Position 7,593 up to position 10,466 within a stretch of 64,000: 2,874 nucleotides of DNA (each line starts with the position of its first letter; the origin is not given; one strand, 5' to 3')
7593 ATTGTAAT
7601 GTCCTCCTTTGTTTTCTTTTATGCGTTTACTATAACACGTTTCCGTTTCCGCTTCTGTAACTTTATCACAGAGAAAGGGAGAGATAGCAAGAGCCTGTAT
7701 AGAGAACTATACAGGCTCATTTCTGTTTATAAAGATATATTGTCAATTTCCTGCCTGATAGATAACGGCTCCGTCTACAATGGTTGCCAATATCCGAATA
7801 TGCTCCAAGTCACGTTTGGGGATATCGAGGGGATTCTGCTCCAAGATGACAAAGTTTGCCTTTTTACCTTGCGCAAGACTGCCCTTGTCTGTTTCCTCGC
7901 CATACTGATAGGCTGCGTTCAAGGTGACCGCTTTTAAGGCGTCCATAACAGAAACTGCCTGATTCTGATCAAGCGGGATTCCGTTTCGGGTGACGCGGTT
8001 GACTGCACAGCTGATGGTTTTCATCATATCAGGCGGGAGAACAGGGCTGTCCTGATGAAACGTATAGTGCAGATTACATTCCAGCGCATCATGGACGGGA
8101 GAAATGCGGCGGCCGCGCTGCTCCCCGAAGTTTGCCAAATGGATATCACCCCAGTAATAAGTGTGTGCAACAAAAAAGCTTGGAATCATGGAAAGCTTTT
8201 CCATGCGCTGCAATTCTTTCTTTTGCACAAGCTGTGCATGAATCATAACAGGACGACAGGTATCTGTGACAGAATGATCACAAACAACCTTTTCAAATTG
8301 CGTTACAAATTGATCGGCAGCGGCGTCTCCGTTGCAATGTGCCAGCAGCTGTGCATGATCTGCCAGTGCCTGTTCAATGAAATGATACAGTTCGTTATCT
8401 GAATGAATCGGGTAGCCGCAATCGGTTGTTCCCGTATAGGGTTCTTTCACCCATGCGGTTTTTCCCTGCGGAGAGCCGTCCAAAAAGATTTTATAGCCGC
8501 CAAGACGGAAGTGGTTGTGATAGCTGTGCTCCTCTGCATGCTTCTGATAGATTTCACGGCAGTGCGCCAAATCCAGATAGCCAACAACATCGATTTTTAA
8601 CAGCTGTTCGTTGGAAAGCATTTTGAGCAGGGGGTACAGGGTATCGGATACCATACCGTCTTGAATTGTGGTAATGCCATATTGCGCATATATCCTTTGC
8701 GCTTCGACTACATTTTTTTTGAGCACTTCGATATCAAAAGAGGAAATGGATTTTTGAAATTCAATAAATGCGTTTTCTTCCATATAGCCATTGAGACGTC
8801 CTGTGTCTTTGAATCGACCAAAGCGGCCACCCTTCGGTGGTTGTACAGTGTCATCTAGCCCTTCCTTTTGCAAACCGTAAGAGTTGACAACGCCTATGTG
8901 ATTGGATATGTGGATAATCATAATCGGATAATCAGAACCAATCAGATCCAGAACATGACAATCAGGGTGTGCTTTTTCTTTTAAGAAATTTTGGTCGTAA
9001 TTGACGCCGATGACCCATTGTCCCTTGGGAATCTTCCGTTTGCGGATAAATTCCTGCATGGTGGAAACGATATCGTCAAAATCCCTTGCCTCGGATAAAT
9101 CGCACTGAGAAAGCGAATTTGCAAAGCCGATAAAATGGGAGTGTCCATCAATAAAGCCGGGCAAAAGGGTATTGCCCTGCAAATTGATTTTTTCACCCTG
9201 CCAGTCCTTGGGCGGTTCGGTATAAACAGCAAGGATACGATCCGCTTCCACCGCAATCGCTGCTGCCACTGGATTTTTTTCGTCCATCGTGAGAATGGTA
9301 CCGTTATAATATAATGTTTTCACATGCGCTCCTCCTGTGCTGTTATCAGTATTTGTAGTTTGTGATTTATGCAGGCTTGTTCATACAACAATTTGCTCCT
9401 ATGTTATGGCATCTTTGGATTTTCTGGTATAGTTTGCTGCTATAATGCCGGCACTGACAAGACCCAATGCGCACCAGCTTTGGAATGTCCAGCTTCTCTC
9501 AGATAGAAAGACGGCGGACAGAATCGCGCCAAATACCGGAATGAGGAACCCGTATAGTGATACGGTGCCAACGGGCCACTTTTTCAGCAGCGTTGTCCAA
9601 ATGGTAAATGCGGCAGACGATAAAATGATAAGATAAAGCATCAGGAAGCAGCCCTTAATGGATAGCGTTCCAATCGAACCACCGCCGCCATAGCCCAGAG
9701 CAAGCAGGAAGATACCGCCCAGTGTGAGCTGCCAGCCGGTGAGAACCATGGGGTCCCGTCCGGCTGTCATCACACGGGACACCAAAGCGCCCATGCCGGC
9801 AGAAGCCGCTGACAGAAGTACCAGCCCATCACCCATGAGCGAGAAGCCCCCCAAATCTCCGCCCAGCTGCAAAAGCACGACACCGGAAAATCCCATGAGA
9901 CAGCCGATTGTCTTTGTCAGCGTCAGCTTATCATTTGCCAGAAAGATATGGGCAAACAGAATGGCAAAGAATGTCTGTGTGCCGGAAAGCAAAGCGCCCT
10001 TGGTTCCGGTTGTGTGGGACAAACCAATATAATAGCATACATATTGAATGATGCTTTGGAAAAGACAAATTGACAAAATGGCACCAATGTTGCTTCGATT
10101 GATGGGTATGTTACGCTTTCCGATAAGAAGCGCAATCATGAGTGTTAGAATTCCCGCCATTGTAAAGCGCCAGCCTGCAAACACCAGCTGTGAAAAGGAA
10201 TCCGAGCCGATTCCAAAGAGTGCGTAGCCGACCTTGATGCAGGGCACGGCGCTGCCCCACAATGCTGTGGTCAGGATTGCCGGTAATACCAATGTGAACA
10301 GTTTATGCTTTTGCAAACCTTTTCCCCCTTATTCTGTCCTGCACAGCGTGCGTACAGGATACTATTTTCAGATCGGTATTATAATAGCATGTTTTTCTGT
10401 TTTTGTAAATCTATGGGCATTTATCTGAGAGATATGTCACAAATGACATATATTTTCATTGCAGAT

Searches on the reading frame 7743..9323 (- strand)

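Call 15: search_protein_families(library=pfam, proteins=[window:7743-9323:-], max_evalue=0.001)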
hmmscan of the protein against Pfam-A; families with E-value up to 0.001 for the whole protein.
window:7743-9323:- (526 aa): 2 families
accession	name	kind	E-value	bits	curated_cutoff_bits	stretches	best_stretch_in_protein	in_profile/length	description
PF07969.17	Amidohydro_3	-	1.4e-88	298.9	29.7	1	46-522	3-472/472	Amidohydrolase family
PF01979.26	Amidohydro_1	-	9.1e-16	58.5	25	1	304-519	129-343/345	Amidohydrolase family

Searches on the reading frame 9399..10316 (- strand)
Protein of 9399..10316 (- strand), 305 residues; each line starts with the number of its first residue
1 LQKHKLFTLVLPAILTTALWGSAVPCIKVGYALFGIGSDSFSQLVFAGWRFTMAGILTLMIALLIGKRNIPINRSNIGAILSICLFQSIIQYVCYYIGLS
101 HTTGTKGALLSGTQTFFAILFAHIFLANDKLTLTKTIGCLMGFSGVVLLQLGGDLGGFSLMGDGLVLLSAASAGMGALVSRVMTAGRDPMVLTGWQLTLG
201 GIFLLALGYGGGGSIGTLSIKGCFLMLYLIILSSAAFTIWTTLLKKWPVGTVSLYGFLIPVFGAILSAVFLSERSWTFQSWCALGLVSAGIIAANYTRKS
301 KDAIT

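Call 15: search_protein_families(library=pfam, proteins=[window:9399-10316:-], max_evalue=0.001)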
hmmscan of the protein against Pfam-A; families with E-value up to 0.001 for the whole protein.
window:9399-10316:- (305 aa): 1 family
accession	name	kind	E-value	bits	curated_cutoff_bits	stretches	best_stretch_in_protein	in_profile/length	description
PF00892.27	EamA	-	5.6e-35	121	28.2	2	12-149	6-133/135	EamA-like transporter family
